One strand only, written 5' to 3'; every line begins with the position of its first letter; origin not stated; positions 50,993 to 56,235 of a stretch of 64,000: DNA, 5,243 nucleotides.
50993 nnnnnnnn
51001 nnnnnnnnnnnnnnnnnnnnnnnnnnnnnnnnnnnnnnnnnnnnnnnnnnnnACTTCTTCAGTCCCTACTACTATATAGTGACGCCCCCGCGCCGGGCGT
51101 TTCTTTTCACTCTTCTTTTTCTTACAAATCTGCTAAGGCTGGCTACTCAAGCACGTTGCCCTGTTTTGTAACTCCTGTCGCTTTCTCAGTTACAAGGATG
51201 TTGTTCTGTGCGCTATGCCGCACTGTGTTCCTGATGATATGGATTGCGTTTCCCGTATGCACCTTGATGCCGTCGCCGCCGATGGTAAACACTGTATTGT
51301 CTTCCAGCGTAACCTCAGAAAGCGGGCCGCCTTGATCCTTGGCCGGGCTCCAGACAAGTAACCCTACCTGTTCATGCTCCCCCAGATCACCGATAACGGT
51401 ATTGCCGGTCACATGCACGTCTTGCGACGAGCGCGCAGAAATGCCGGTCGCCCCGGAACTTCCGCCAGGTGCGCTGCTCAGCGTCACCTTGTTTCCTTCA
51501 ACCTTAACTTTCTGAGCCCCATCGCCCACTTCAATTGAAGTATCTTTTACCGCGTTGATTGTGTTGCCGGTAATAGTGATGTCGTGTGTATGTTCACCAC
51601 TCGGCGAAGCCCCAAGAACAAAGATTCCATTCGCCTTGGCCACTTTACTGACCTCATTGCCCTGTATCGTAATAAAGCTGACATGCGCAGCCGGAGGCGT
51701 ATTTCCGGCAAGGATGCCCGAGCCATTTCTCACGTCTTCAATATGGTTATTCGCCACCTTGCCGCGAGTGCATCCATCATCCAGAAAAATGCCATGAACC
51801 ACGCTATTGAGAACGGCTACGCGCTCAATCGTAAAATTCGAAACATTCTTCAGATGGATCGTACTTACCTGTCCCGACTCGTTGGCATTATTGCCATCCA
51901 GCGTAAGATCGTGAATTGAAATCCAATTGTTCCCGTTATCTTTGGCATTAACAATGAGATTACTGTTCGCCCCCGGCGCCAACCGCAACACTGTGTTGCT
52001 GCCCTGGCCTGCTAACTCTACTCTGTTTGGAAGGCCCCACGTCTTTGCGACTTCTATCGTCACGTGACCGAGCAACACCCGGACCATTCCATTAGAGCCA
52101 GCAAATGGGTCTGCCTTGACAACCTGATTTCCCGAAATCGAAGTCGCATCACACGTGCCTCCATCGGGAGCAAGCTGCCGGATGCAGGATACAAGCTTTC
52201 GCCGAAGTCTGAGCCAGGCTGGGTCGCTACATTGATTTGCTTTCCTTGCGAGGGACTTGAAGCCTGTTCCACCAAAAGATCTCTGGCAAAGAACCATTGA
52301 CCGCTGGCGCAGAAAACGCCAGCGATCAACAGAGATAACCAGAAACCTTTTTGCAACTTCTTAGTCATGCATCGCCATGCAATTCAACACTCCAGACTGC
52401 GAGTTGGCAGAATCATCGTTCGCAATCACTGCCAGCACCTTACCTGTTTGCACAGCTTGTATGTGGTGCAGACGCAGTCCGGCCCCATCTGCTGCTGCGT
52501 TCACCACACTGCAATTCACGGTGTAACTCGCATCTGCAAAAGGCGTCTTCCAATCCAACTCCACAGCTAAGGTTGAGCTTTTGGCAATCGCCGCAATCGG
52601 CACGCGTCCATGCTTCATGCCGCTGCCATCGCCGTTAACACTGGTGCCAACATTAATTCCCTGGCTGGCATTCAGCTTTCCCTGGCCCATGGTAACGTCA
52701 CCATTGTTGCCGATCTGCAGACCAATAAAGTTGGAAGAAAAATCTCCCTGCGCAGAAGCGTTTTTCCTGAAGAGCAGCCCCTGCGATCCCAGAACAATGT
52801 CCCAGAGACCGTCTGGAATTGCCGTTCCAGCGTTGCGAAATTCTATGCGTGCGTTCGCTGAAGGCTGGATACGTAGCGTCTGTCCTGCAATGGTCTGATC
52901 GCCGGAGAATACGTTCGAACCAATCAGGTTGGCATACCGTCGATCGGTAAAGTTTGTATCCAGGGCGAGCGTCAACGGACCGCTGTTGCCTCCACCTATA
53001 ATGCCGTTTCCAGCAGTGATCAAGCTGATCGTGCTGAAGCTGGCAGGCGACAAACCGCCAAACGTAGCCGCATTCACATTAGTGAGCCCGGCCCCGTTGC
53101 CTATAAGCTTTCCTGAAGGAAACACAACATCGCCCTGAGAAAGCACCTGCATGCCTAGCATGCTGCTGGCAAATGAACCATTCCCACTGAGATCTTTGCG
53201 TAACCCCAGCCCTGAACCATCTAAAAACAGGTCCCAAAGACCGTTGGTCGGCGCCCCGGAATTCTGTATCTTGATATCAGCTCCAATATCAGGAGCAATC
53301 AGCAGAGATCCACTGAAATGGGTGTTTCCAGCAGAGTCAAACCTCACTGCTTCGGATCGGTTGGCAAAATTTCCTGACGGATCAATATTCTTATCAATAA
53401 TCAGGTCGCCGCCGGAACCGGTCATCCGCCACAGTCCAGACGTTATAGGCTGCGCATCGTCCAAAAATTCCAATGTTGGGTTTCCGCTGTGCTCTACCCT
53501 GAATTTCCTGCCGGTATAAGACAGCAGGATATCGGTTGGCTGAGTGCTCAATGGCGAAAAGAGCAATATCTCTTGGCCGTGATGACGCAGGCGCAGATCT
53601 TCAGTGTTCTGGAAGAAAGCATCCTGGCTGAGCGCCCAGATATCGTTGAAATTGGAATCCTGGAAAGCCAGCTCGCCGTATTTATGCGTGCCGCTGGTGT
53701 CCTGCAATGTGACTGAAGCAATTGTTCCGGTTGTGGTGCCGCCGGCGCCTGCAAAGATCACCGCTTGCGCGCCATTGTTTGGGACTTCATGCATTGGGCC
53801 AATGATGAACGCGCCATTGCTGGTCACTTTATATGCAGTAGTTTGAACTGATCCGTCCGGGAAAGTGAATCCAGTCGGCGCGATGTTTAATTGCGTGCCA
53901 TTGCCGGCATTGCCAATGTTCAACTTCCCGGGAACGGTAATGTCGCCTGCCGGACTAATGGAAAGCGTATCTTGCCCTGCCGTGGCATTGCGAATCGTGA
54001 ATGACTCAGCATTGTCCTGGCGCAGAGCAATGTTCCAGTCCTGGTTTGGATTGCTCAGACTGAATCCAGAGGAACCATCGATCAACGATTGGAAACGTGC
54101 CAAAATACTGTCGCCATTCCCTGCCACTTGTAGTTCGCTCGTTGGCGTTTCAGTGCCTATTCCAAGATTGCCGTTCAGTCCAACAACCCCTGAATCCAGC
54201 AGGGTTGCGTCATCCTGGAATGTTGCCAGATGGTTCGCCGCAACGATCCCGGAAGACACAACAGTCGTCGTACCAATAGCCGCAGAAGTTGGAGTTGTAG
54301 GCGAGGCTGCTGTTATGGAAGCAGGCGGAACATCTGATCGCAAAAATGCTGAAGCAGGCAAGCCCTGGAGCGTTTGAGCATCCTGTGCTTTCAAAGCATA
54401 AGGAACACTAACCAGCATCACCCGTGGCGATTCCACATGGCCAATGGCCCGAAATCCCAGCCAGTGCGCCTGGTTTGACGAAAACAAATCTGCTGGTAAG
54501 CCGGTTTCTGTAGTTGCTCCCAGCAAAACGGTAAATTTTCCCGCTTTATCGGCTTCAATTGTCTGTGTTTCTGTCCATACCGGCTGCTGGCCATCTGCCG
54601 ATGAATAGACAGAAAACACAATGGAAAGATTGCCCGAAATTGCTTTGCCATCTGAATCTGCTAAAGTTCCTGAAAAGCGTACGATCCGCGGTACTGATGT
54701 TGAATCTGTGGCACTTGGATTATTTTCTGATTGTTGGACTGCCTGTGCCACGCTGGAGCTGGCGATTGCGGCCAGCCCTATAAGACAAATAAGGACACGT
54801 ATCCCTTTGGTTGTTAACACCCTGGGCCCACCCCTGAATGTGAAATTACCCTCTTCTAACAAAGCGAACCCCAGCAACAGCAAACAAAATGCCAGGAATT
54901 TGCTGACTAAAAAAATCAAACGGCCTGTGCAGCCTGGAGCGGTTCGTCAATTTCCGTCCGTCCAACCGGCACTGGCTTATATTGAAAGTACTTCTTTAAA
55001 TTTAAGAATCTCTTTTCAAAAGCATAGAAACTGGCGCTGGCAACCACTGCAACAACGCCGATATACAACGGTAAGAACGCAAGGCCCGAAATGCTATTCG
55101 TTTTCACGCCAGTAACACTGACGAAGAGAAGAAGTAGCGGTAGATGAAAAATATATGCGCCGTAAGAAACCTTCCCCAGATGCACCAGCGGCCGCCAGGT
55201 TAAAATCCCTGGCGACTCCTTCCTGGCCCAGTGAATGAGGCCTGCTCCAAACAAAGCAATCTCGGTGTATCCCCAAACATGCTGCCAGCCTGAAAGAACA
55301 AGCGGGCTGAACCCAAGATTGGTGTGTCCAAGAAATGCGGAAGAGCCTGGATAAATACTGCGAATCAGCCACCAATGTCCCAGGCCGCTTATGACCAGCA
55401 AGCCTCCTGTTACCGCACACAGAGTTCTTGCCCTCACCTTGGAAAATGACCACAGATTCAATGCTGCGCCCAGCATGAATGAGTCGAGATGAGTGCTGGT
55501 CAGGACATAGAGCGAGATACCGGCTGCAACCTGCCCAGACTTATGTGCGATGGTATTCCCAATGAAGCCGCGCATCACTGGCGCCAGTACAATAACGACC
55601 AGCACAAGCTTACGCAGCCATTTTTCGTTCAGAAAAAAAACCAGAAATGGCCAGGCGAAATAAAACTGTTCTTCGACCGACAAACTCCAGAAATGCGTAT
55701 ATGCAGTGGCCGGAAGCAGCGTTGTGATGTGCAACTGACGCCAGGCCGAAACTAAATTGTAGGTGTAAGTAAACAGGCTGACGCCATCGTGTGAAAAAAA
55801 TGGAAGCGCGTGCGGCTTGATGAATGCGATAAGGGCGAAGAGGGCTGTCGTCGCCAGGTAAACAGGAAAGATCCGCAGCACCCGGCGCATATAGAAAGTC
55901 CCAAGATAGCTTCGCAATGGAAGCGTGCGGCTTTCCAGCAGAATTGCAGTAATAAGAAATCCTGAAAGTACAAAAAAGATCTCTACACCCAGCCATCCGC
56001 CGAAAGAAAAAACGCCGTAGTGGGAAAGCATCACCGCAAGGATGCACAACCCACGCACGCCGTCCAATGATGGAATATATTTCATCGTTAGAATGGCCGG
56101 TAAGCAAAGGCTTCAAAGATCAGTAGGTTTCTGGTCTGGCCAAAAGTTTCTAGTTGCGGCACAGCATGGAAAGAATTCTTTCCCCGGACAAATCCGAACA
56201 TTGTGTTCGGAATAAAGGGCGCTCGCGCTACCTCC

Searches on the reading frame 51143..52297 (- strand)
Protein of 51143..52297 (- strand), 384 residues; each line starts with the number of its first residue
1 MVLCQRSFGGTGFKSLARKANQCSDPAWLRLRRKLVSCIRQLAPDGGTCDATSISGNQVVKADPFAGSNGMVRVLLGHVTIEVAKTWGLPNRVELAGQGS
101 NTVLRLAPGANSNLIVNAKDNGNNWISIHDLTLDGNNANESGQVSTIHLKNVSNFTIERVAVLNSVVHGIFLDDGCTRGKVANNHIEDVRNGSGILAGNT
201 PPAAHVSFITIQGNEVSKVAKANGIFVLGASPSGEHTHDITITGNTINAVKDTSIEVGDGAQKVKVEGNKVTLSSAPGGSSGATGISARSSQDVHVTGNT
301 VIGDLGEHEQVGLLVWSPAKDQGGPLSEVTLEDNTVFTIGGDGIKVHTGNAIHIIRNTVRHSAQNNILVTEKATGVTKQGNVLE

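Call 55: search_protein_families(library=pfam, proteins=[window:51143-52297:-], max_evalue=0.0001)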
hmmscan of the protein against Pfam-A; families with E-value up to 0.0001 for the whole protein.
window:51143-52297:- (384 aa): 2 families
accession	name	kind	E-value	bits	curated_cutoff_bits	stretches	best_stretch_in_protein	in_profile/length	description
PF13229.12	Beta_helix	-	4.7e-15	56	25.9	1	207-382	9-157/158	Right handed beta helix region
PF05048.19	NosD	-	1.7e-06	28.1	23.6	0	209-302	49-147/212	Periplasmic copper-binding protein (NosD)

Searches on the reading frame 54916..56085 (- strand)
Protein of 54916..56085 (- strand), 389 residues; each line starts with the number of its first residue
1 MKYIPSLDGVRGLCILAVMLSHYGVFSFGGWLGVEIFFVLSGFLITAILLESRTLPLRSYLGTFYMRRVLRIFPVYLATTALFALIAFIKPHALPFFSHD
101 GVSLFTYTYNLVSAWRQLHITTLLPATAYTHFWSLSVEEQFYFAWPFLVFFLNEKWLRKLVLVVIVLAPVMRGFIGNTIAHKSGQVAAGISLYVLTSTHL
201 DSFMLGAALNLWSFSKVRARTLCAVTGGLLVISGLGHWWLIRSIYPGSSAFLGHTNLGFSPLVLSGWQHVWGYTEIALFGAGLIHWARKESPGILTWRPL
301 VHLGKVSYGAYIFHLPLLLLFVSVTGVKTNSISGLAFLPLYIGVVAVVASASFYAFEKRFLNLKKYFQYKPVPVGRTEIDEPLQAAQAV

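Call 55: search_protein_families(library=pfam, proteins=[window:54916-56085:-], max_evalue=0.0001)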
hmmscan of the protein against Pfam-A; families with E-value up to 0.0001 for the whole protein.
window:54916-56085:- (389 aa): 1 family
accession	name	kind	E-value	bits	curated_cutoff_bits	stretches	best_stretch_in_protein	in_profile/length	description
PF01757.29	Acyl_transf_3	-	7.8e-24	84.8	31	1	5-348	2-320/326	Acyltransferase domain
